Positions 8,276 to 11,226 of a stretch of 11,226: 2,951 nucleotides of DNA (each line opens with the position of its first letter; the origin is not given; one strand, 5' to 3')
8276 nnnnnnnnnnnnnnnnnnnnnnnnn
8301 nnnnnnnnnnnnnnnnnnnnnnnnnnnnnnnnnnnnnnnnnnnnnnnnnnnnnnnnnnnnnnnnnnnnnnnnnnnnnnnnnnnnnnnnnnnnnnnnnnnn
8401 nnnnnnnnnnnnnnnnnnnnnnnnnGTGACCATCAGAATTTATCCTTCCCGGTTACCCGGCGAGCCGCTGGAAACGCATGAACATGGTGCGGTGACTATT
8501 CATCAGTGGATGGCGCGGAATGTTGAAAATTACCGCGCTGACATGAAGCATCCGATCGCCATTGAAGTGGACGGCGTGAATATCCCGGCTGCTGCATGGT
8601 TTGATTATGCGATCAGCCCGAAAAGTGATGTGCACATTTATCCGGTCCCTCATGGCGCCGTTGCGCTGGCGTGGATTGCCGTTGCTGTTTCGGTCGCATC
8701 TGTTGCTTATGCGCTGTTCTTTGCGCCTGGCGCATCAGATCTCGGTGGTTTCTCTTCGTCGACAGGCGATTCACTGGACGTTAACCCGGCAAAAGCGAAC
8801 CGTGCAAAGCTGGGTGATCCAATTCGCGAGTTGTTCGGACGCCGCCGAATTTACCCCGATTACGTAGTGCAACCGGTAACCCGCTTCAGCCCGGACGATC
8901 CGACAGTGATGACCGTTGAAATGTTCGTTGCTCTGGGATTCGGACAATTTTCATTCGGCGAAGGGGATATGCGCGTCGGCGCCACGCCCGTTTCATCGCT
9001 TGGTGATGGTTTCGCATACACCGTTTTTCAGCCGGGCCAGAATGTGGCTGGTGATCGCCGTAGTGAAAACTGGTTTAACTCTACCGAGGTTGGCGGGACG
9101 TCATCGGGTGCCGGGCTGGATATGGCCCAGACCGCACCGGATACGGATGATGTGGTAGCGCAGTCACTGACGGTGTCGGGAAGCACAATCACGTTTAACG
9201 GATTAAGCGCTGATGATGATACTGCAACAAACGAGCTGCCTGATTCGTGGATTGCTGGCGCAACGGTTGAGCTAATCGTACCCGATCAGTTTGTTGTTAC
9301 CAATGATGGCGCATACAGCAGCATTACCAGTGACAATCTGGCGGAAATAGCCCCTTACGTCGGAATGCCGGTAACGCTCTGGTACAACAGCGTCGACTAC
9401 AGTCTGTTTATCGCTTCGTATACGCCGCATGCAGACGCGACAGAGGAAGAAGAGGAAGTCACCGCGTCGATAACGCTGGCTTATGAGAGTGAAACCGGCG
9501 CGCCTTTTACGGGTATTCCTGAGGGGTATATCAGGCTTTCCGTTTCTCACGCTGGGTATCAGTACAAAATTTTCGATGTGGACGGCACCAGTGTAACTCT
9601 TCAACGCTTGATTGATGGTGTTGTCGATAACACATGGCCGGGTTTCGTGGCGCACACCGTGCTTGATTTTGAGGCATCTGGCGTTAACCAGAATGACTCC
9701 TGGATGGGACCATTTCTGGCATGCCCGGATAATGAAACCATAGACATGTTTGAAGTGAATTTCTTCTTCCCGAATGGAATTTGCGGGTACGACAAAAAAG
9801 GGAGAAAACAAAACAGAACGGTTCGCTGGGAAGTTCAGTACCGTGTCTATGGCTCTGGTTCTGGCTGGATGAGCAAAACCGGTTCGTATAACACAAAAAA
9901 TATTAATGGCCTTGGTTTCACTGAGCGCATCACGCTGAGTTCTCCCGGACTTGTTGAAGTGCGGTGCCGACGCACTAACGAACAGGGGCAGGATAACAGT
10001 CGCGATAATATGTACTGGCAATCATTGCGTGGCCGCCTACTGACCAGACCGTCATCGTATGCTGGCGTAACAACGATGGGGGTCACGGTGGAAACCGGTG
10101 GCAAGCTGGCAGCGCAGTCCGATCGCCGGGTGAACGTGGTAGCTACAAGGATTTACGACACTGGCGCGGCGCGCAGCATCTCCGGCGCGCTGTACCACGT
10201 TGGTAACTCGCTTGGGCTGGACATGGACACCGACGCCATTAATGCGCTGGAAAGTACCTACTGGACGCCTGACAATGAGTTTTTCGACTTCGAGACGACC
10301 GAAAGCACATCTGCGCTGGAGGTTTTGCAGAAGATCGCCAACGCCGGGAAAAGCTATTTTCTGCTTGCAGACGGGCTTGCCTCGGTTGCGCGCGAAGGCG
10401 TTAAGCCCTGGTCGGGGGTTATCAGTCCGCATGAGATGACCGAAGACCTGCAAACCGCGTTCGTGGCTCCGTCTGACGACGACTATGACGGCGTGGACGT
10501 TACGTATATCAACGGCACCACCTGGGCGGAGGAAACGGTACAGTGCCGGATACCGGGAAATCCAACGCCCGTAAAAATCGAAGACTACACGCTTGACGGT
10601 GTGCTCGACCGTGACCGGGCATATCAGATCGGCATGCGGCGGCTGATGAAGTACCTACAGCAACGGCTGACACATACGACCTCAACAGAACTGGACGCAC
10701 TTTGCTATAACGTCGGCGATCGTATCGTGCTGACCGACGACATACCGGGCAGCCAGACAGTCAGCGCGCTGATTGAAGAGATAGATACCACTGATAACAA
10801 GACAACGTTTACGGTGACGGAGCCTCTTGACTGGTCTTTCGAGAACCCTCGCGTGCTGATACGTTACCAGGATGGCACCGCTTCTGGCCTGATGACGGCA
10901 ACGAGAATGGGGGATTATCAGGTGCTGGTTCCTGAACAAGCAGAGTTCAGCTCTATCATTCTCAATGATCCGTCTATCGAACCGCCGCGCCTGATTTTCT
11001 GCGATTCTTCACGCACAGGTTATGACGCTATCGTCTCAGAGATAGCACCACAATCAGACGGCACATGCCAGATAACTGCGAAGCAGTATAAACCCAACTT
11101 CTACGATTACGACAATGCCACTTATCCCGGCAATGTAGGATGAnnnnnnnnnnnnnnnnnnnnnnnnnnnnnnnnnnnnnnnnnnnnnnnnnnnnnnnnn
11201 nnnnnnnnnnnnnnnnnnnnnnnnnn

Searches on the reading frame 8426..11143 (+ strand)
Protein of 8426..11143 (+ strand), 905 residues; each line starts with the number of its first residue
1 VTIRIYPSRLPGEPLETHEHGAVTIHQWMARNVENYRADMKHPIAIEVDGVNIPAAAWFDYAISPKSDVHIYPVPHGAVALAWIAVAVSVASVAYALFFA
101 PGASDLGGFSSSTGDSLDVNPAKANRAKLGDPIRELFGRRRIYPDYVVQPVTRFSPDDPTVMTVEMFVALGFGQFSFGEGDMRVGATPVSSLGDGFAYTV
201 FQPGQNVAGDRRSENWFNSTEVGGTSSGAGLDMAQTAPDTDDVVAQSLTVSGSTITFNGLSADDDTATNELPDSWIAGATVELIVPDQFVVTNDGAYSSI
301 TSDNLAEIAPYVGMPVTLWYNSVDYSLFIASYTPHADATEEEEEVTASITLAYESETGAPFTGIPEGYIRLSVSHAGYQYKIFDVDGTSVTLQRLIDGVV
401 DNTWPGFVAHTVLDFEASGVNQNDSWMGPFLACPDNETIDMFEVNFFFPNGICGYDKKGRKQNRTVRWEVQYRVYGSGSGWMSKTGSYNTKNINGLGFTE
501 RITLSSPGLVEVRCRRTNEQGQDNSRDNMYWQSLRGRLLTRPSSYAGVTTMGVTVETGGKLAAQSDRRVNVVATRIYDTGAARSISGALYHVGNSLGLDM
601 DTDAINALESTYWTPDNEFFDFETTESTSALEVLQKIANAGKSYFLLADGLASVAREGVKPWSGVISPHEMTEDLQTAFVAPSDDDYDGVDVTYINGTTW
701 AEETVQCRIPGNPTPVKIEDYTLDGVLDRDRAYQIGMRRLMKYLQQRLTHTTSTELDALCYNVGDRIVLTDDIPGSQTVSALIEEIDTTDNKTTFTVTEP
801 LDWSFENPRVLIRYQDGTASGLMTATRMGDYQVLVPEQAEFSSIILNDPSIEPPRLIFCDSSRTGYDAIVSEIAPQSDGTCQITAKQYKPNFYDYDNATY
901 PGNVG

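Call 14: search_protein_families(library=pfam, proteins=[window:8426-11143:+], max_evalue=0.01)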
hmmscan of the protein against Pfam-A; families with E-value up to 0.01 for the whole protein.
window:8426-11143:+ (905 aa): 2 families
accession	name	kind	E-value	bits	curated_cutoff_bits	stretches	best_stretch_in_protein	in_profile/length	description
PF24801.1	FNIII-A_GpJ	-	5.2e-12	46.5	27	1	436-535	23-121/126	Tip attachment protein J,FNIII-A domain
PF13550.12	Phage-tail_3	-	6e-06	26.7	23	1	627-784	3-160/164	Putative phage tail protein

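Call 15: search_protein_families(library=phrogs, proteins=[window:8426-11143:+], max_evalue=0.01)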
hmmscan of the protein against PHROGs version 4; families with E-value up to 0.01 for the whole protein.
window:8426-11143:+ (905 aa): 4 families
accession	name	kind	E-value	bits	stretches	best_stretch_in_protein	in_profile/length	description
phrog_469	-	tail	3.6e-279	929.7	1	1-903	2-902/903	tail protein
phrog_23466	-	unknown function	7.1e-170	565.6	1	551-904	1-357/358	-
phrog_31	-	tail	2e-31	109.7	2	621-897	588-850/1565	central tail fiber J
phrog_24367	-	unknown function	4.1e-09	36.5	1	75-207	84-211/408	-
